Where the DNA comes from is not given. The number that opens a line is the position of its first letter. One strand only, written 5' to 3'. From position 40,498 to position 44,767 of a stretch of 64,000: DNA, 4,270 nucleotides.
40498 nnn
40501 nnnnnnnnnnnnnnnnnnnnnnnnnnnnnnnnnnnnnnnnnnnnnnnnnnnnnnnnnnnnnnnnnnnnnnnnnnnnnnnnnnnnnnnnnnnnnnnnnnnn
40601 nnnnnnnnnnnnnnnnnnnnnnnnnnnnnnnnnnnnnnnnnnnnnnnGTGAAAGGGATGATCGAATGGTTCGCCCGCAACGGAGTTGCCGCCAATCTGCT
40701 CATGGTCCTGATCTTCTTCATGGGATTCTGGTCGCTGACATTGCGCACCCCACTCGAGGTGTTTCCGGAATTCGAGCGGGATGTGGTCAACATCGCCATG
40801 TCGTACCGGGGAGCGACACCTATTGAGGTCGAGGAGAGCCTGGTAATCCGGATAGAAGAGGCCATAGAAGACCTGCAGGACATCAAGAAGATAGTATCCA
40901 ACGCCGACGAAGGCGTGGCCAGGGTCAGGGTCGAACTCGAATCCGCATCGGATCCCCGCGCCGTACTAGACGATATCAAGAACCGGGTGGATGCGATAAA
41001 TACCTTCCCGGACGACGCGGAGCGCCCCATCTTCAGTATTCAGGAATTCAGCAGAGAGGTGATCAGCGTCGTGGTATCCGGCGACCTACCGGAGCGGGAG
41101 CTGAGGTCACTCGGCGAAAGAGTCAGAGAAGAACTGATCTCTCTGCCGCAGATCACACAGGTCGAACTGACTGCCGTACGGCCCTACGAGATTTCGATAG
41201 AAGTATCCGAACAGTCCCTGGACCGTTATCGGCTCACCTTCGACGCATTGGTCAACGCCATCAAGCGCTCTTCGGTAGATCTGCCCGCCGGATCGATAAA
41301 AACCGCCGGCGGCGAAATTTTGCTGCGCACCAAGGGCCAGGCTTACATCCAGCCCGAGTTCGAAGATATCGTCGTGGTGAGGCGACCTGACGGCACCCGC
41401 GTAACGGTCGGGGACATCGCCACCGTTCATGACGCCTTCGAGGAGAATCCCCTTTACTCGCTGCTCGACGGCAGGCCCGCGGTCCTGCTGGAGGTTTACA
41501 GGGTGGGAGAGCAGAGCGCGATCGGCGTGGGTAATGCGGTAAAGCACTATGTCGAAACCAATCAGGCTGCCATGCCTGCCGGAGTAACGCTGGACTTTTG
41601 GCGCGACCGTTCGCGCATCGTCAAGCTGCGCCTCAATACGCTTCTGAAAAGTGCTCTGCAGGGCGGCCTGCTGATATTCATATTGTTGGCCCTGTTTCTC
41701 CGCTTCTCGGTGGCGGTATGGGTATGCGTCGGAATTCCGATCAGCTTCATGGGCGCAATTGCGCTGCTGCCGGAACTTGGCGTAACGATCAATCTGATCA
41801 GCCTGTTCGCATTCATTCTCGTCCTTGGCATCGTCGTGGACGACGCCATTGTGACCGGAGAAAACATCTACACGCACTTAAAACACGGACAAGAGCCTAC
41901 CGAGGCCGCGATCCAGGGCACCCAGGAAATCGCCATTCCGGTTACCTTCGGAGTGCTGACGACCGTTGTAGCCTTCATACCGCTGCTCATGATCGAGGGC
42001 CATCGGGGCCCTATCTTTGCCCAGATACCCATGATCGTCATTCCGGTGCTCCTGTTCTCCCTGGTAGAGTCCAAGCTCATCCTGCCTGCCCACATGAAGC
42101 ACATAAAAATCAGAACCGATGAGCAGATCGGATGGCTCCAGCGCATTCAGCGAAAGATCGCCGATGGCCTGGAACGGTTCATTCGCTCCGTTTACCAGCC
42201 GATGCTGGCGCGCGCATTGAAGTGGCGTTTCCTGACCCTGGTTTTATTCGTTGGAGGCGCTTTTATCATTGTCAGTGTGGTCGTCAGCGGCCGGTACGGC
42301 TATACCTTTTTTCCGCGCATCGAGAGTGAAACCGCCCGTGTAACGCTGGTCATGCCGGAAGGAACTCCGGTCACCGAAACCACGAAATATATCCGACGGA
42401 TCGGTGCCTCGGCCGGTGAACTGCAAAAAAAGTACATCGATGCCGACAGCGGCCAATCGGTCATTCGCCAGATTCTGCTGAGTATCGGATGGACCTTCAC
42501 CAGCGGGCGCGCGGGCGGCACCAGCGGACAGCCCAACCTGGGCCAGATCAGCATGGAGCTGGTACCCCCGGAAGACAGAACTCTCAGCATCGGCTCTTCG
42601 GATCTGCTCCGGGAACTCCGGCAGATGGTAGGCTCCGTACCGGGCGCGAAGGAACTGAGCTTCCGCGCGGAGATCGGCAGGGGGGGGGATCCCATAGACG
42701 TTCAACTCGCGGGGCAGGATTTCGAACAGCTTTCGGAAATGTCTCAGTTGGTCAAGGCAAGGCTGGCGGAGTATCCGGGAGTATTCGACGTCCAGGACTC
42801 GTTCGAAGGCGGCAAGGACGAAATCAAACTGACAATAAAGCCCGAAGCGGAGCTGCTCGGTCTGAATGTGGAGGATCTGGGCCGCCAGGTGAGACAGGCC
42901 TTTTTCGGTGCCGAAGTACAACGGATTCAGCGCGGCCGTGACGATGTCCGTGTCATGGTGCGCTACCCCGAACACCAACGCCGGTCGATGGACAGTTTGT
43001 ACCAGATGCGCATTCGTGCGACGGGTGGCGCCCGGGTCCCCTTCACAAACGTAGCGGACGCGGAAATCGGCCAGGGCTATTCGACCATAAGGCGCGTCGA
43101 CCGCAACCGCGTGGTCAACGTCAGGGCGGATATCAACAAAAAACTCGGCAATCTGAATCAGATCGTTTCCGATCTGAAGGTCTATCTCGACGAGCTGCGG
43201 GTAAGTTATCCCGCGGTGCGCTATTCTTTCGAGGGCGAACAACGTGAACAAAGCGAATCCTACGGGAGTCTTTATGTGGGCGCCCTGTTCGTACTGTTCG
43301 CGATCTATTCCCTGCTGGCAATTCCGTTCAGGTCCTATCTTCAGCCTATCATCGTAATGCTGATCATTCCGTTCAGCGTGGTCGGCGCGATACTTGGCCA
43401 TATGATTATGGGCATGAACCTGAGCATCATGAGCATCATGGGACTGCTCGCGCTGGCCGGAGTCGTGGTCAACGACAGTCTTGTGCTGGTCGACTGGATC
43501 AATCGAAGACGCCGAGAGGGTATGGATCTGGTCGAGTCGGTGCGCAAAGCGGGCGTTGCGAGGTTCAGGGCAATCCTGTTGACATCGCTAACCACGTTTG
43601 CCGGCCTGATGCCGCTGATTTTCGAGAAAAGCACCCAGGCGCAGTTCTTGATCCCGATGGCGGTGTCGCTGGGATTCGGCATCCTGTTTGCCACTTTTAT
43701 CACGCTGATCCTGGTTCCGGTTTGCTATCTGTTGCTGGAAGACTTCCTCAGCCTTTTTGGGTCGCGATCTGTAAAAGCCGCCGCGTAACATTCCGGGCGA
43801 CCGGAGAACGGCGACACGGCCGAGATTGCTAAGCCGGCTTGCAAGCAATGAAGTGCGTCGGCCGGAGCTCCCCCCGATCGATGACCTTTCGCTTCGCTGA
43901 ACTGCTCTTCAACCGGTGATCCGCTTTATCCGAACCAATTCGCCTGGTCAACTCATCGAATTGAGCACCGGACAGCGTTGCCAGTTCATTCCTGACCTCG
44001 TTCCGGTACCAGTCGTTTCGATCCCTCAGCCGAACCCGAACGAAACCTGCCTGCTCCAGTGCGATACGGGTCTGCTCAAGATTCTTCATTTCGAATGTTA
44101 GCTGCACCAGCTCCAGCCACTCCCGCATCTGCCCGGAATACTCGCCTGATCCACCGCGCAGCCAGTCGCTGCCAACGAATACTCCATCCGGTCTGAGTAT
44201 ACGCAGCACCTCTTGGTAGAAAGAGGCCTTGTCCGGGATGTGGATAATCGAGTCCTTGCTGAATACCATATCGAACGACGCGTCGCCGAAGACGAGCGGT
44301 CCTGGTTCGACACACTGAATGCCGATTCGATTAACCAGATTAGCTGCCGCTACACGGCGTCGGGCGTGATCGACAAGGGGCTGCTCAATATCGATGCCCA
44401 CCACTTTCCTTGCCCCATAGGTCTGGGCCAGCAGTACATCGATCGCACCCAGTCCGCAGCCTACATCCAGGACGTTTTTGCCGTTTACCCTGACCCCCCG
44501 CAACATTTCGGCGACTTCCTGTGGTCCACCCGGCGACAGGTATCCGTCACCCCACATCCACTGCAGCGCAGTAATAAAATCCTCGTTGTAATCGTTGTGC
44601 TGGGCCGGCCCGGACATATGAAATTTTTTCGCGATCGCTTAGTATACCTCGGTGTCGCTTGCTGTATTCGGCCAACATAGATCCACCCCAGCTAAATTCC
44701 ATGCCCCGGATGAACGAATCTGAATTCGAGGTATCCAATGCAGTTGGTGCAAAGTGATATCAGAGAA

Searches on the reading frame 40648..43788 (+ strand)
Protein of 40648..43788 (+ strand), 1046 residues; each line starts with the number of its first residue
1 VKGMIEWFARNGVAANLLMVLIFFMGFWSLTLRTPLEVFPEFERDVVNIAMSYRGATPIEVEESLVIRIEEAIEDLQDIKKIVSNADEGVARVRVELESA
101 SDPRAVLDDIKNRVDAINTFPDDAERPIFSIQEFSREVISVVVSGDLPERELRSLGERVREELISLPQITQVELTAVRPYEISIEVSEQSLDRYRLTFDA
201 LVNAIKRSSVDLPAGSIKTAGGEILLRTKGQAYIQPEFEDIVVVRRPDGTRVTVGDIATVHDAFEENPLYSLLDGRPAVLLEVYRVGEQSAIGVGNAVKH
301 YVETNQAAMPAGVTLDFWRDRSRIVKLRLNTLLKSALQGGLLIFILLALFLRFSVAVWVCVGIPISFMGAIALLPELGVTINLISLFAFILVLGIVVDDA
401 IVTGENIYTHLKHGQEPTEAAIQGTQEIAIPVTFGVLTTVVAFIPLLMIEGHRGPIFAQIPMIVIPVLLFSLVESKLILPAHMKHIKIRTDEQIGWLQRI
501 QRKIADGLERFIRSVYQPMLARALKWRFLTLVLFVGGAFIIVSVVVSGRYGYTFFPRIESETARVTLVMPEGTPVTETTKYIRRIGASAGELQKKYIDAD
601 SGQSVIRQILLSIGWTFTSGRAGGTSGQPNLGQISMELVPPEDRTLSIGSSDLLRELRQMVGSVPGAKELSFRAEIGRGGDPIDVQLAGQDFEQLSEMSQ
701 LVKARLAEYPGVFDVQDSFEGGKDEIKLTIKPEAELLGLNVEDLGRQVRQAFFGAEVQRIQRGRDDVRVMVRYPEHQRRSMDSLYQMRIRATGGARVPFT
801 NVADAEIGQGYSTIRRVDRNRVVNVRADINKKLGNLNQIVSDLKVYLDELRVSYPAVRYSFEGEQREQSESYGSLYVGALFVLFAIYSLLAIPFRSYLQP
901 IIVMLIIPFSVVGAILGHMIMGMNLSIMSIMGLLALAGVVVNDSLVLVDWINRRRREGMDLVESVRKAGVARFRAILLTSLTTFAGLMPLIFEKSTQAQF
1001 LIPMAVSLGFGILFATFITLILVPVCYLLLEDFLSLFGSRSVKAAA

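Call 61: search_protein_families(library=pfam, proteins=[window:40648-43788:+], max_evalue=0.00001)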
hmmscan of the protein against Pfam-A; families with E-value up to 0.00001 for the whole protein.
window:40648-43788:+ (1046 aa): 2 families
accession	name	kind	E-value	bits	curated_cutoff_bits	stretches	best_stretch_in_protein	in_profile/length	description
PF00873.25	ACR_tran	-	2e-168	562.5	28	1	4-1030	1-1020/1021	AcrB/AcrD/AcrF family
PF02355.23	SecD_SecF_C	-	2.5e-06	27.5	20.5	1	878-1020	36-180/189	Protein export membrane protein SecD/SecF, C-terminal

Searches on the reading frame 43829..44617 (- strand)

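Call 46: search_protein_families(library=pfam, proteins=[window:43829-44617:-], max_evalue=0.00001)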
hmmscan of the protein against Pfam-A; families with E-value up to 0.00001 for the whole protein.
window:43829-44617:- (262 aa): 9 families
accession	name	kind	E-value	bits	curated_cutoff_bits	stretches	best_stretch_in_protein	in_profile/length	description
PF13649.12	Methyltransf_25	-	8.2e-19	68.5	27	1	49-145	1-97/97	Methyltransferase domain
PF08241.18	Methyltransf_11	-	1.4e-18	67.7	21.2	1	50-148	1-94/95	Methyltransferase domain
PF13847.12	Methyltransf_31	-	1e-17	64.6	27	1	45-177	3-128/145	Methyltransferase domain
PF08242.18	Methyltransf_12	-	2.7e-12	47.7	30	1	50-147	1-98/98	Methyltransferase domain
PF13489.12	Methyltransf_23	-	1.2e-11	45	27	1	43-175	20-136/164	Methyltransferase domain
PF01209.24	Ubie_methyltran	-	7.1e-09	35.8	20.1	1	44-148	46-150/233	ubiE/COQ5 methyltransferase family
PF02353.26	CMAS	-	3.4e-08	33.6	27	1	45-148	62-163/273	Mycolic acid cyclopropane synthetase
PF06325.19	PrmA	-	2e-07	31.3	22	1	39-171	155-280/296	Ribosomal protein L11 methyltransferase (PrmA)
PF05175.20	MTS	-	4.5e-06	26.9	23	1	45-100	31-83/170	Methyltransferase small domain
